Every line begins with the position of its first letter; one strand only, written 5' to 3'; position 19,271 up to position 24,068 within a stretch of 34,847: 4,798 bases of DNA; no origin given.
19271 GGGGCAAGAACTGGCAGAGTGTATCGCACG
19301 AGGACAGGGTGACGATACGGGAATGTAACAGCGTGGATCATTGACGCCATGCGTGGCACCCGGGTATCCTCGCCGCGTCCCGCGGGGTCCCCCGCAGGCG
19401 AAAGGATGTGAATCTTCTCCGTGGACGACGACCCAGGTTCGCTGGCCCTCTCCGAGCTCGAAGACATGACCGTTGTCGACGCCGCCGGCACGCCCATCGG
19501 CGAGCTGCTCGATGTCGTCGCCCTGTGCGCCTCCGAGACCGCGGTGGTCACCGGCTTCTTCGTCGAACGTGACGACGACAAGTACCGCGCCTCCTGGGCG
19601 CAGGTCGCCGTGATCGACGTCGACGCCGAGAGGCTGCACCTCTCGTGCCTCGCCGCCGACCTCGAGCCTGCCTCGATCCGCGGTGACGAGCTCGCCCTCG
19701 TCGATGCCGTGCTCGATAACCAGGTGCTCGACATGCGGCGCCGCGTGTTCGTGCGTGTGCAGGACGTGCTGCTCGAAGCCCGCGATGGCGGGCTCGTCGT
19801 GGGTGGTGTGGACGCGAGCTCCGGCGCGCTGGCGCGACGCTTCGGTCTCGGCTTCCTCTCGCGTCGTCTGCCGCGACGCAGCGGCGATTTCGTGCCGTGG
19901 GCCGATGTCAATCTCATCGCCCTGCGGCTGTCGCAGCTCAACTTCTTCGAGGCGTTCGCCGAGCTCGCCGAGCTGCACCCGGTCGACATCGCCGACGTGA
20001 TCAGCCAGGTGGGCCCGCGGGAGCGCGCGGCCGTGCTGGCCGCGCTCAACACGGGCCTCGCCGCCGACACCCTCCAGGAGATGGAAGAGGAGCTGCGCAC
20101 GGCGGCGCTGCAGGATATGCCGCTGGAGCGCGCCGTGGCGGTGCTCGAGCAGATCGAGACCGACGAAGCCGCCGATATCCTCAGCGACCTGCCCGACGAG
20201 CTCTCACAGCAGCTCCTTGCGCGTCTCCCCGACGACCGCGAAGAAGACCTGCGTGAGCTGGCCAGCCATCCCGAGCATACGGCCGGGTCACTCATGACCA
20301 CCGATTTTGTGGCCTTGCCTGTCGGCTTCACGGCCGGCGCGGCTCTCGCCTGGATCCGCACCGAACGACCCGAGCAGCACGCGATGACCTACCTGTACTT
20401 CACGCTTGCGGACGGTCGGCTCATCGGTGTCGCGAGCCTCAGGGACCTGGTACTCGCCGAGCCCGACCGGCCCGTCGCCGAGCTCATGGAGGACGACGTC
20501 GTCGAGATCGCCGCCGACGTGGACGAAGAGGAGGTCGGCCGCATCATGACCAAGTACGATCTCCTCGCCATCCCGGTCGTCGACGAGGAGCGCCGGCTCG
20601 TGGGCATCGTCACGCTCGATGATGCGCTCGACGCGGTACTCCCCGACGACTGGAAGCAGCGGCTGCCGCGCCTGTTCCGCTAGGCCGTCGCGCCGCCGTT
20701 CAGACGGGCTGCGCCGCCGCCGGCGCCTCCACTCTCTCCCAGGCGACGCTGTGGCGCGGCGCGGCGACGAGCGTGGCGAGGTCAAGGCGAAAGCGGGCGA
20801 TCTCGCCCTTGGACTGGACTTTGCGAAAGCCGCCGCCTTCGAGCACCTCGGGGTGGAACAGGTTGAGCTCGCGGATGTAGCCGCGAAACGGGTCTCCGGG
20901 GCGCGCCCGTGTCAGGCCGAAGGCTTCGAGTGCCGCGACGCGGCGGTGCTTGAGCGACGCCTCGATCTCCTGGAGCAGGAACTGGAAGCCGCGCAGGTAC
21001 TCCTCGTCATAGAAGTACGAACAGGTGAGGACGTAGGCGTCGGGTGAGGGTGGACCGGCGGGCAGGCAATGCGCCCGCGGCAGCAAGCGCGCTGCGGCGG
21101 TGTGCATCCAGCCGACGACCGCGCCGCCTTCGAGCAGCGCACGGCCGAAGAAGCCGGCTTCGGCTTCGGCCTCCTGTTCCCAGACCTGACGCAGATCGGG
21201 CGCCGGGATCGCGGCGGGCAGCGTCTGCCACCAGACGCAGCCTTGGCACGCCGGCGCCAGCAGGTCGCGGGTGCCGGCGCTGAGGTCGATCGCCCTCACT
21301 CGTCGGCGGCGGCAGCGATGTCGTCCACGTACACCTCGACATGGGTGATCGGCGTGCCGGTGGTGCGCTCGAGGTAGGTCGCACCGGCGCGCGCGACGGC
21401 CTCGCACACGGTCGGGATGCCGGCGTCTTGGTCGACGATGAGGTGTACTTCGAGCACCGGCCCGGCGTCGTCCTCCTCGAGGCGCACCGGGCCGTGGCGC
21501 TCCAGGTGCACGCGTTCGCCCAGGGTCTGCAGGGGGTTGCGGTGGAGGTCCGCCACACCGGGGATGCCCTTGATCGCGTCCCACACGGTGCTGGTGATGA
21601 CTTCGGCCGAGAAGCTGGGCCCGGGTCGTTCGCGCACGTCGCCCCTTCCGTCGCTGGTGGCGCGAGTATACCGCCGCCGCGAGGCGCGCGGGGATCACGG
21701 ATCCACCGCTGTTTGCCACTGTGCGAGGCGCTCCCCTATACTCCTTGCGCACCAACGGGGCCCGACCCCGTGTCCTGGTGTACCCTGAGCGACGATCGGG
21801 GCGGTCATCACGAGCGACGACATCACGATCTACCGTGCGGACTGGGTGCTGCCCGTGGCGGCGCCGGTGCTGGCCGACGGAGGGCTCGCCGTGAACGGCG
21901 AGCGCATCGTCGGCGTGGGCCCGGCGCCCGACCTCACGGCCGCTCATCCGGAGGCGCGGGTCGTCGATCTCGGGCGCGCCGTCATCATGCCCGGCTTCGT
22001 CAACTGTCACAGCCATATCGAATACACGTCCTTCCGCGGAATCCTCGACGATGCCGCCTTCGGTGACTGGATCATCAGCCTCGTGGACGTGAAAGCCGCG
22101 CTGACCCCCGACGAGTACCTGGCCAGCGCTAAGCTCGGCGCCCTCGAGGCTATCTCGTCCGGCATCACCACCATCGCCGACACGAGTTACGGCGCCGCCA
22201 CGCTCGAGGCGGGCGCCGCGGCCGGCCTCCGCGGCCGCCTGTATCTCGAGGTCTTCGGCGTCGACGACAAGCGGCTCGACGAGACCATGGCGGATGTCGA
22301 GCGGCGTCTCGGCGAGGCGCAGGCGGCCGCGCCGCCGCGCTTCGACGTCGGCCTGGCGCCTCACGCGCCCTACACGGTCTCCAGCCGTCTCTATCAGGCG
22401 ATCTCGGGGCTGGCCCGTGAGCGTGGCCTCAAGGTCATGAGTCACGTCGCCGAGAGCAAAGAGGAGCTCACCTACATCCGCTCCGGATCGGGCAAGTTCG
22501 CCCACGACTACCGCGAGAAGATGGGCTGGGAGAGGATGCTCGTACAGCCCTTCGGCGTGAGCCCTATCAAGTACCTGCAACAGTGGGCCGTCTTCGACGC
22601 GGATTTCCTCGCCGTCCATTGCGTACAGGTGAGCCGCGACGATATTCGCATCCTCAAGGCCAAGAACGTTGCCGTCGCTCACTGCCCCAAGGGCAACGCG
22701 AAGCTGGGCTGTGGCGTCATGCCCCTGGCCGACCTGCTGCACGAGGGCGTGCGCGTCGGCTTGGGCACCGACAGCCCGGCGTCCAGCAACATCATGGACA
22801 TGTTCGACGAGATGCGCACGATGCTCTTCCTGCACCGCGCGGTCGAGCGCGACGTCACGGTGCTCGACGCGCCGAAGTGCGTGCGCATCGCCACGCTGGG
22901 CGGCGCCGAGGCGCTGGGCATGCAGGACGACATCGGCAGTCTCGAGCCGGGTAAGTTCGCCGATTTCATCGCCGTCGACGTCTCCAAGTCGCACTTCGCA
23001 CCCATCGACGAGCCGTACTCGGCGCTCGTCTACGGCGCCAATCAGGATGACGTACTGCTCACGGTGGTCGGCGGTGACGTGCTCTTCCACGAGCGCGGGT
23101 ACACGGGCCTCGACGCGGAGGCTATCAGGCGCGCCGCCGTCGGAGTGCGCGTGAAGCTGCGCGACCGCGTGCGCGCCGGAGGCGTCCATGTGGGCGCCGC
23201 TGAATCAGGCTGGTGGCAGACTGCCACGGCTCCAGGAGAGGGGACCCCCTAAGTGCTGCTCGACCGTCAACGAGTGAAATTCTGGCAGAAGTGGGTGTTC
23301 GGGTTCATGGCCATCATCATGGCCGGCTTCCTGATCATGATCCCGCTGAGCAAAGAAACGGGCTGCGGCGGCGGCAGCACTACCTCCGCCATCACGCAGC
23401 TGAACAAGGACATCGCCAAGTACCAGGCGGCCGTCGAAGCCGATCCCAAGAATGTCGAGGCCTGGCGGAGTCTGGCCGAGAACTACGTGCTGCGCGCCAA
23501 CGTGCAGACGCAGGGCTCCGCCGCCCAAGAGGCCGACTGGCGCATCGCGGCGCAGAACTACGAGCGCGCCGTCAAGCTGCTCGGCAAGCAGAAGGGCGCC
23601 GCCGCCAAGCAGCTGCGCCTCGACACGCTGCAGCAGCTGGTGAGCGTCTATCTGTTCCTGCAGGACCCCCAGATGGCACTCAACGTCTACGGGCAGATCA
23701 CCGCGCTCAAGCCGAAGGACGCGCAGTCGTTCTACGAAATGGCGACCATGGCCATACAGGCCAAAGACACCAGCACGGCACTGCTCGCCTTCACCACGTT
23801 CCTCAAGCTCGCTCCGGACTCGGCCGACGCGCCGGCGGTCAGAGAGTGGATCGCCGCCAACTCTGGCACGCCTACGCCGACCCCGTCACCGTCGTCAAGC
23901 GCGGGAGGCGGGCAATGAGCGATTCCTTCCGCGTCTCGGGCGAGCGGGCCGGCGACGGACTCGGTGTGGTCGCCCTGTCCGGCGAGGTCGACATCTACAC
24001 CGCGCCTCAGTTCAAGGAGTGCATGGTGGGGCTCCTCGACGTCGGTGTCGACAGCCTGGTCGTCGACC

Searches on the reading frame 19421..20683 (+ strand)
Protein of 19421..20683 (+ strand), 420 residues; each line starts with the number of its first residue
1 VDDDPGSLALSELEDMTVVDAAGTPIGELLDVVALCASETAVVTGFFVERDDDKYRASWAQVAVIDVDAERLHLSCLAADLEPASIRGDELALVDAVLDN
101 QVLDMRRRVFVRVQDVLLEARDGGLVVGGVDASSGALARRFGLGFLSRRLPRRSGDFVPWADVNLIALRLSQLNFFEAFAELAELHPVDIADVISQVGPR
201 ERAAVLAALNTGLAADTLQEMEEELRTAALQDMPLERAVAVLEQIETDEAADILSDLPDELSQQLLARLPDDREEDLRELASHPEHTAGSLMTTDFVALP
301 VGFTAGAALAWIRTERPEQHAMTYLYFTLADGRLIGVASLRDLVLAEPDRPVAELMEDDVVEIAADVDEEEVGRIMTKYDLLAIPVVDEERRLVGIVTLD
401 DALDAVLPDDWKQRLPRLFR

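Call 75: search_protein_families(library=pfam, proteins=[window:19421-20683:+], max_evalue=0.00001)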
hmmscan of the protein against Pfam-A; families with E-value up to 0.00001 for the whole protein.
window:19421-20683:+ (420 aa): 3 families
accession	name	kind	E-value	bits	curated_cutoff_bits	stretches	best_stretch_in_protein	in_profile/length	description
PF03448.22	MgtE_N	-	2e-22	80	25.9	1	185-285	1-101/102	MgtE intracellular N domain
PF00571.33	CBS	-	4.6e-13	49.7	24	1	352-406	1-55/57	CBS domain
PF14841.11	FliG_M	-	5.9e-06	26.9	25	0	240-269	18-47/76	FliG middle domain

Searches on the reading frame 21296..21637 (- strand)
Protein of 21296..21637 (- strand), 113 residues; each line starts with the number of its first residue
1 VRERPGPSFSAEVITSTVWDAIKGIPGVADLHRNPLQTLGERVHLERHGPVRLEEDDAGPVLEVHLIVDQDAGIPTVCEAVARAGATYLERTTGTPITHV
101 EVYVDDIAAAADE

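Call 75: search_protein_families(library=pfam, proteins=[window:21296-21637:-], max_evalue=0.00001)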
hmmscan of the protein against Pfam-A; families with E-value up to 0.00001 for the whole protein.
window:21296-21637:- (113 aa): 1 family
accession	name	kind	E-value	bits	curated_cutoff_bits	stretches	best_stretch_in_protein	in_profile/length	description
PF03780.18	Asp23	-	4.2e-08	34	28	1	9-107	7-107/108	Asp23 family, cell envelope-related function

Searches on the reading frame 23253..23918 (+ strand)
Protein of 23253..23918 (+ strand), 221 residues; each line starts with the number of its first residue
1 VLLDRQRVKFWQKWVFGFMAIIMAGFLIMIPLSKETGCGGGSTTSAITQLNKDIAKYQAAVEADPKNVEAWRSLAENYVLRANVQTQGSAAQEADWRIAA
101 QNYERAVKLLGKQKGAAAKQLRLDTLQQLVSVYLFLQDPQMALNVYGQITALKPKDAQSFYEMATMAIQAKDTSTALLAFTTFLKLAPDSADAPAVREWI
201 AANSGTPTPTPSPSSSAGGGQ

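Call 75: search_protein_families(library=pfam, proteins=[window:23253-23918:+], max_evalue=0.00001)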
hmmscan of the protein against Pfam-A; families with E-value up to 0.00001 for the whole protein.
window:23253-23918:+ (221 aa): 5 families
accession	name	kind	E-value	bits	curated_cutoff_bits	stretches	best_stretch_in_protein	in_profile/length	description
PF13371.12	TPR_9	-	2.3e-09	37.6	35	1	133-200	5-72/73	Tetratricopeptide repeat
PF13428.12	TPR_14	-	1.7e-07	31.7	23.5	0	124-165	2-43/44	Tetratricopeptide repeat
PF13431.12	TPR_17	-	8.7e-07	29.2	24.4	0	57-76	2-21/34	Tetratricopeptide repeat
PF13414.12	TPR_11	-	2.2e-06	27.7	26.8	0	54-76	14-36/42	TPR repeat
PF13432.12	TPR_16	-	2.9e-06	28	32.7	0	130-191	4-65/65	Tetratricopeptide repeat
